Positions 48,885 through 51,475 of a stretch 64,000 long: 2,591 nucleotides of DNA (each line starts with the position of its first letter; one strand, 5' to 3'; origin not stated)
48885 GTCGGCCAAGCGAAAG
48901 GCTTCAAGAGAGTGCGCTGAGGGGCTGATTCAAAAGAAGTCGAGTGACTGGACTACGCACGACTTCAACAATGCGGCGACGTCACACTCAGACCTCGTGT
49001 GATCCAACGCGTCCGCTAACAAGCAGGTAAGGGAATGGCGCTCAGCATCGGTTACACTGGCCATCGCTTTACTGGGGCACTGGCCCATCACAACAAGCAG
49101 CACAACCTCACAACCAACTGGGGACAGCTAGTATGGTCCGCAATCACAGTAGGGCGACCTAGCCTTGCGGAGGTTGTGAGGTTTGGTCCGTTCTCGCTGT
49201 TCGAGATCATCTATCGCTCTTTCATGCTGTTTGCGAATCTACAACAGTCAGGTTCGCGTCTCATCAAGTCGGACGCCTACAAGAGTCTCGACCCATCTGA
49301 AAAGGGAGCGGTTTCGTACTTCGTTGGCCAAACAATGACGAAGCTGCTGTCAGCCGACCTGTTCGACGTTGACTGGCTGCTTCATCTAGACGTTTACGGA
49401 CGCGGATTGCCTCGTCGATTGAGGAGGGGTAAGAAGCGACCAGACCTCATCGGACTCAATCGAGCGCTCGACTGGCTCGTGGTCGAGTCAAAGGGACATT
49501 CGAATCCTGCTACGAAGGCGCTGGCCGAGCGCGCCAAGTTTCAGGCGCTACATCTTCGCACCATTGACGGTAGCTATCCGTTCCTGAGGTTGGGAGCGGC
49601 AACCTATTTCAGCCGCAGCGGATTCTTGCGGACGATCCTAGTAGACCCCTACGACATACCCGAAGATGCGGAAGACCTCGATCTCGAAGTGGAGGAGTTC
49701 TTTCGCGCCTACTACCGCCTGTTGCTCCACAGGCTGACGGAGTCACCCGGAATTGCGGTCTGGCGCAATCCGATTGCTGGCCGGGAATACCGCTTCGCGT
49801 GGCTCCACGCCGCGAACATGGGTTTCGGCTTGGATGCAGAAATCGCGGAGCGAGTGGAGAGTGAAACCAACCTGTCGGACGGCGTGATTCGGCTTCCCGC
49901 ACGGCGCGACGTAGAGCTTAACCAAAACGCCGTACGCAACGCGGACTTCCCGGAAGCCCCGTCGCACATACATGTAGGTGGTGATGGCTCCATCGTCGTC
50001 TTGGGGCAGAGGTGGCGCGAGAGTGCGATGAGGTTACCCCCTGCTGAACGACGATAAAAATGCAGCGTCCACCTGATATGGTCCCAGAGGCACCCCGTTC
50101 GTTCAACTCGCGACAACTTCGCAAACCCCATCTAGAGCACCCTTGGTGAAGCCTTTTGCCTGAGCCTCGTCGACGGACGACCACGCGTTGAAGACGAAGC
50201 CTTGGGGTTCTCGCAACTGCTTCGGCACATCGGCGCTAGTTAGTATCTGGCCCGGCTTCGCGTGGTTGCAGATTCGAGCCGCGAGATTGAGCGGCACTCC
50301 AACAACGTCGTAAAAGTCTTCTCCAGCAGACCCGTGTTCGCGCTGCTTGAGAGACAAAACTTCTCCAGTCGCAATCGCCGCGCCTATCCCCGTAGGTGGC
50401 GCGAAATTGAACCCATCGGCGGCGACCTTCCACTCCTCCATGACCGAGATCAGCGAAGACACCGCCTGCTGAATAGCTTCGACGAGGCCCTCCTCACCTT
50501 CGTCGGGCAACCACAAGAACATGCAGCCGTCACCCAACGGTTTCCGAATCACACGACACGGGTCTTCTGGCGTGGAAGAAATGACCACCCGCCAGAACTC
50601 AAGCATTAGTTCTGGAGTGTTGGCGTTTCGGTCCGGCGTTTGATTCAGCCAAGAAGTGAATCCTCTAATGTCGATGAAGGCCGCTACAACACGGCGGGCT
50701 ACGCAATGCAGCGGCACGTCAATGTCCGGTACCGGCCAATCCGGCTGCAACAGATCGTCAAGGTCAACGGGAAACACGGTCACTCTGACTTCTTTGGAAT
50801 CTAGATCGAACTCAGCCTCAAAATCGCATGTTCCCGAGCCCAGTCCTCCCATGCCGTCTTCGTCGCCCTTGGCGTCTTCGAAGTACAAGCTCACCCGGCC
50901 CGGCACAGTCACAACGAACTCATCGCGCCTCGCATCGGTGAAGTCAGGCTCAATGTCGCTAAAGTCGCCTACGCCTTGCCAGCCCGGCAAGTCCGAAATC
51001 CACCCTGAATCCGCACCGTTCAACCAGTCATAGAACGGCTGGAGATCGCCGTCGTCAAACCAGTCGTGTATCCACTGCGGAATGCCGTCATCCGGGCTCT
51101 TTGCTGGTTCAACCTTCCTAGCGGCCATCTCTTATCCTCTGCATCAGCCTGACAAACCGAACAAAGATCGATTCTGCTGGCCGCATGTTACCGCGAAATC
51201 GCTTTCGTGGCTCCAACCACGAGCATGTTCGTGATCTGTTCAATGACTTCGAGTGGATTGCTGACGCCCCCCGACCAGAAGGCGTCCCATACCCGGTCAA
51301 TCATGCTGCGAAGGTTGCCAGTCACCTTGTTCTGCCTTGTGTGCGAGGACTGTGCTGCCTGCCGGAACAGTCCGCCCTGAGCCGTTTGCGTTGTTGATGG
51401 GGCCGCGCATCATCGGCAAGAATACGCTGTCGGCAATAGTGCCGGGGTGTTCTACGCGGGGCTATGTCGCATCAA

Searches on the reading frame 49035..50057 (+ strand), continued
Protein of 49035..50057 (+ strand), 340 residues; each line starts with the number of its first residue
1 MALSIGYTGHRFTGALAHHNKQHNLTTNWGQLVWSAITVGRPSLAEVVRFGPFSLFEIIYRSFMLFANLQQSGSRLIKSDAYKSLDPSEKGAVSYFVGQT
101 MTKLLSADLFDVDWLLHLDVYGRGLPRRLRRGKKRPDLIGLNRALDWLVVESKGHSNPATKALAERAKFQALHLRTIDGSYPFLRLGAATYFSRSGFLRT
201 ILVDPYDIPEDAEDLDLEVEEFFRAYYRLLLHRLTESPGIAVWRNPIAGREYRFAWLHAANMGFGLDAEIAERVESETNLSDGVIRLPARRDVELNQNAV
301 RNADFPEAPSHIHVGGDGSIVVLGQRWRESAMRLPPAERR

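Call 72: fold_search(model_id=the predicted structure, library=viral)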
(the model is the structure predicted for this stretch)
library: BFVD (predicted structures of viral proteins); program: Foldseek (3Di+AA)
matches with E <= 10: 432; with E <= 0.001: 0
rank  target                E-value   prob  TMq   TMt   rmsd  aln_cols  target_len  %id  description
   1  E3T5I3                3.8e-02  0.30  0.17  0.16  15.5       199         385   11  Restriction endonuclease type IV Mrr domain-containing protein [Cafeteria roenbergensis virus (strain BV-PW1)]
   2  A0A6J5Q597            5.1e-02  0.16  0.18  0.25  13.4       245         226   13  Cas4, CRISPR-associated protein Cas4 [uncultured Caudovirales phage]
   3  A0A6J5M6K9            8.3e-02  0.25  0.20  0.25  12.9       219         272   10  COG5377 Phage-related protein, predicted endonuclease (Fragment) [uncultured Caudovirales phage]
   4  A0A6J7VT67            1.1e-01  0.28  0.17  0.31   8.0       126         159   15  Holliday junction resolvase [uncultured Caudovirales phage]
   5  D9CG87                1.4e-01  0.23  0.22  0.31  13.9       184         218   15  (no name in the UniProt tables at hand)
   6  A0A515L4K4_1          1.4e-01  0.11  0.16  0.06  16.5       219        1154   10  RNA-directed RNA polymerase L [Jujube yellow mottle-associated virus]
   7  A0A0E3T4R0            1.8e-01  0.09  0.12  0.12  14.4       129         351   16  Protein Allo60 [Cyprinid herpesvirus 2]
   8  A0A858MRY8            2.4e-01  0.30  0.14  0.28   5.9        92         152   22  (no name in the UniProt tables at hand)
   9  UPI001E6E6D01         2.4e-01  0.10  0.18  0.19  14.3       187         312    9  (no name look-up for this kind of identifier)
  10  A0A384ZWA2            2.4e-01  0.06  0.10  0.19  10.6       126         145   13  Putative MmcB-like DNA repair protein [Dickeya phage vB_DsoM_JA13]
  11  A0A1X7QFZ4            2.6e-01  0.20  0.22  0.11  11.2       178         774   15  (no name in the UniProt tables at hand)
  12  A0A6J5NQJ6            2.6e-01  0.10  0.22  0.19  14.8       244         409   14  Uncharacterized protein [uncultured Caudovirales phage]
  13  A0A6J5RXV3            2.9e-01  0.05  0.09  0.11  11.8       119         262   13  COG2887 RecB family exonuclease [uncultured Caudovirales phage]
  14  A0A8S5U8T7            3.3e-01  0.12  0.23  0.33  14.7       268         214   12  Exonuclease [Siphoviridae sp. ctnMR5]
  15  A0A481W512            3.3e-01  0.04  0.12  0.09  15.4       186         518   14  Uncharacterized protein [Pseudomonas phage Psa21]
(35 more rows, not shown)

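Call 83: find_related_loci(query=A1, collection=viral_contigs, flank=5000)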
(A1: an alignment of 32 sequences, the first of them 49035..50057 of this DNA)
Query A1 (340 aa) in viral_contigs; peptide patterns used: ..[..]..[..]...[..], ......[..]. (x = any residue, [..] = any of these).
17 stretches matched a pattern; 1 encode a relative of the query (tblastn E <= 1e-3); 1 distinct loci.
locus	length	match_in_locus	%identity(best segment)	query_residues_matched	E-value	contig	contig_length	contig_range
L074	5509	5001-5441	30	37-182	9e-16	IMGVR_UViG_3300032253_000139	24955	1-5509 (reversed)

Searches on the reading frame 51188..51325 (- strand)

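Call 81: search_protein_families(library=pfam, proteins=[window:51188-51325:-], max_evalue=0.01)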
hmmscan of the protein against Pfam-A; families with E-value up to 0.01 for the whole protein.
window:51188-51325:- (45 aa): 1 family
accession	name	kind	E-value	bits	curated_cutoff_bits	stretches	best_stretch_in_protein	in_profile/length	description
PF12161.14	HsdM_N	-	0.00036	21.6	24.5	1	5-37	1-31/135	HsdM N-terminal domain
